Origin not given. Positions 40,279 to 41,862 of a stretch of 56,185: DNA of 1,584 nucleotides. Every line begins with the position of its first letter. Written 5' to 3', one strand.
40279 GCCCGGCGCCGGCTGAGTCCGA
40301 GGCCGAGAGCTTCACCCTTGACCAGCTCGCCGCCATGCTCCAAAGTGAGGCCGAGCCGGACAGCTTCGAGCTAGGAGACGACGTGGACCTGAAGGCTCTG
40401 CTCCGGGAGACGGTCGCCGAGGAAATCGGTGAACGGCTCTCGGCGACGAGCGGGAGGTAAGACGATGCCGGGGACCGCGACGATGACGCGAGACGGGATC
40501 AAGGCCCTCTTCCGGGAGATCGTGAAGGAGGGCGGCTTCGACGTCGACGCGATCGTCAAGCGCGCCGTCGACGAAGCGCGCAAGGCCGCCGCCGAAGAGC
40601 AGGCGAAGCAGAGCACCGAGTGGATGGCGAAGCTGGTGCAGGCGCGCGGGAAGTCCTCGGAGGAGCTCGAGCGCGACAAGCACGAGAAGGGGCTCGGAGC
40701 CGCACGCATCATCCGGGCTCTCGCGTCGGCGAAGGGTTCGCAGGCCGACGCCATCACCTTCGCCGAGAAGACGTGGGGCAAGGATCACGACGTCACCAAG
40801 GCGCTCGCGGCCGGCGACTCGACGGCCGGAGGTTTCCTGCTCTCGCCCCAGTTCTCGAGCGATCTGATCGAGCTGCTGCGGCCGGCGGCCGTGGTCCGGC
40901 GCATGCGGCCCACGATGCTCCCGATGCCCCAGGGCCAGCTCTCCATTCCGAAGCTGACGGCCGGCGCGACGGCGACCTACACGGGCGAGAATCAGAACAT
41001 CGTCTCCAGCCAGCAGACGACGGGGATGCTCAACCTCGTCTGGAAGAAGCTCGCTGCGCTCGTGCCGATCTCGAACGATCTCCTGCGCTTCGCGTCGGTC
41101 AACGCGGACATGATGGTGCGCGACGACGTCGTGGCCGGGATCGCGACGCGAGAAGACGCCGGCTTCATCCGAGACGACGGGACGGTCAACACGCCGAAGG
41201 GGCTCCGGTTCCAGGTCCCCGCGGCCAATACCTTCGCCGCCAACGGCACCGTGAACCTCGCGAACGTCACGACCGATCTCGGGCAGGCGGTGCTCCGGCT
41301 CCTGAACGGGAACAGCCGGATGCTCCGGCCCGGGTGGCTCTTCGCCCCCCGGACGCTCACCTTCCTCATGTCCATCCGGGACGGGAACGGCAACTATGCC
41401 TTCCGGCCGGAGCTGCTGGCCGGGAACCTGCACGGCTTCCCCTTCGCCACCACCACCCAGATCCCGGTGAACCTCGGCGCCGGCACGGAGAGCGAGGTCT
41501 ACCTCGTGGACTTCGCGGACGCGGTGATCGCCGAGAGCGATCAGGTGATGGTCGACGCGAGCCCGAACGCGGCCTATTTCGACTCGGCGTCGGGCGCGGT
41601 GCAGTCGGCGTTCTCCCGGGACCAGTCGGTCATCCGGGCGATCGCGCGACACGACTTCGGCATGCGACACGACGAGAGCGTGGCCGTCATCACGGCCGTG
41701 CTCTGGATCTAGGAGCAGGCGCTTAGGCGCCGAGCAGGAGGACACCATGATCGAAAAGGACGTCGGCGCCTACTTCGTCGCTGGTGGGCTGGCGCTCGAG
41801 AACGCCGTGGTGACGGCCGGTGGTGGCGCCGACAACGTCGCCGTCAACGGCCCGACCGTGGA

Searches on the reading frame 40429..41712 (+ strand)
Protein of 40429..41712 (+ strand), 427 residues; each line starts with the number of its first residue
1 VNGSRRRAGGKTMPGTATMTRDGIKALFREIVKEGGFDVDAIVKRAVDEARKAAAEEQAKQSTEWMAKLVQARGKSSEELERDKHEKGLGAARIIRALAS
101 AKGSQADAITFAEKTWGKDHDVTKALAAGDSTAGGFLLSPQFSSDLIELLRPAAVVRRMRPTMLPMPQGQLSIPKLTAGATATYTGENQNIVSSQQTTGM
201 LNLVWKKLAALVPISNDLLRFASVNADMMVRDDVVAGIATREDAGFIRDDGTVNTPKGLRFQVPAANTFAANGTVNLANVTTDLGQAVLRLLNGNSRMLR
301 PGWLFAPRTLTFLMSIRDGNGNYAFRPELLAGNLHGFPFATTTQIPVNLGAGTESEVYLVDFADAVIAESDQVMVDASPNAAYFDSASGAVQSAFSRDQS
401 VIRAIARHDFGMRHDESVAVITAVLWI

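Call 10: search_protein_families(library=pfam, proteins=[window:40429-41712:+])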
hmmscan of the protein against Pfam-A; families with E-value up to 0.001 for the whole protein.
window:40429-41712:+ (427 aa): 1 family
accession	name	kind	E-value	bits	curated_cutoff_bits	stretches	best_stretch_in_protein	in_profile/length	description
PF05065.19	Phage_capsid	-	4.4e-43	148.1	24.2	1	134-422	1-279/280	Phage capsid family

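Call 68: search_dna_similar(query=window:40429-41712:+, collection=phages, mode=protein, max_rows=15)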
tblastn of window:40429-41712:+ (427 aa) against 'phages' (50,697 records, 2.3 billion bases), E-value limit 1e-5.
Records with a match: 315; places in all: 316; records where one place covers at least 80% of the query: 17.
Best place of each record, by identity: <60% 315.
By first word of the organism name: Streptococcus 91; Stx1a-converting 35; Burkholderia 21; Stx2c-converting 17; Escherichia 16; Enterobacteria 13; Stx2-converting 11; Klebsiella 10; Stx2a-converting 8; Moraxella 8; and 34 more.
By host as written in the record: - 81; Burkholderia sp. 15; Streptococcus suis 11; Escherichia coli 9; Moraxella catarrhalis 8; Ruminococcus sp. 6; Rhodobacter capsulatus YW1 5; Coprococcus sp. 4; and 142 more.
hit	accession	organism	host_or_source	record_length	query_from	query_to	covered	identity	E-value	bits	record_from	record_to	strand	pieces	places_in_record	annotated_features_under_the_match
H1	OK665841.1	Burkholderia phage BgVeeders33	Burkholderia gladioli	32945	83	426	81%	50.1%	2e-103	342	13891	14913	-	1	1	major capsid protein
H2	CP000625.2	Burkholderia phage phi644-2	Burkholderia pseudomallei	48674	87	426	80%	47.1%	2e-89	302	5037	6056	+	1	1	gp6, major capsid head protein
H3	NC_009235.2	Burkholderia phage phi644-2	Burkholderia pseudomallei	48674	87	426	80%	47.1%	2e-89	302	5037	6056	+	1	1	gp6, major capsid head protein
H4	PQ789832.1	Burkholderia phage vB_E438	Burkholderia sp.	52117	87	426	80%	46.5%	1e-88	300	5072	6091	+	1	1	major capsid head protein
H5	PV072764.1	Burkholderia phage vB_RY5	Burkholderia sp.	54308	87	426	80%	46.5%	1e-88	300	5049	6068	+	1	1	major capsid head protein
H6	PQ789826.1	Burkholderia phage vB_RY3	Burkholderia sp.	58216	87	426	80%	46.5%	1e-88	300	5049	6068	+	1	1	major capsid head protein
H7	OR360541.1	Burkholderia phage phiBtTUL1a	Burkholderia pseudomallei Bp82, ...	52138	87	426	80%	46.5%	1e-88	300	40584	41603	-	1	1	major capsid protein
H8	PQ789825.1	Burkholderia phage vB_SR1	Burkholderia sp.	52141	87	426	80%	46.5%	1e-88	300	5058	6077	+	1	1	major capsid head protein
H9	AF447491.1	Burkholderia phage phiE125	-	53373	87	426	80%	46.5%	1e-88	300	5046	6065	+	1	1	6: gp6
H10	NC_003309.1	Burkholderia phage phiE125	Burkholderia thailandensis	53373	87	426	80%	46.5%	1e-88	300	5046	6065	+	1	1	major capsid protein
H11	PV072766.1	Burkholderia phage vB_E253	Burkholderia sp.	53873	87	426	80%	46.5%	1e-88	300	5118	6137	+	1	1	major capsid head protein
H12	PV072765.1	Burkholderia phage vB_PR1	Burkholderia sp.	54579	87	426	80%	46.5%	1e-88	300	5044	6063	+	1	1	major capsid head protein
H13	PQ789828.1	Burkholderia phage vB_E174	Burkholderia sp.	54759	87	426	80%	46.5%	1e-88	300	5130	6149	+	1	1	major capsid head protein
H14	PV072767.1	Burkholderia phage vB_E173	Burkholderia sp.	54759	87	426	80%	46.5%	1e-88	300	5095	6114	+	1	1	major capsid head protein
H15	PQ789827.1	Burkholderia phage vB_PR2b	Burkholderia sp.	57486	87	426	80%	46.5%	2e-88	299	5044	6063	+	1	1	major capsid head protein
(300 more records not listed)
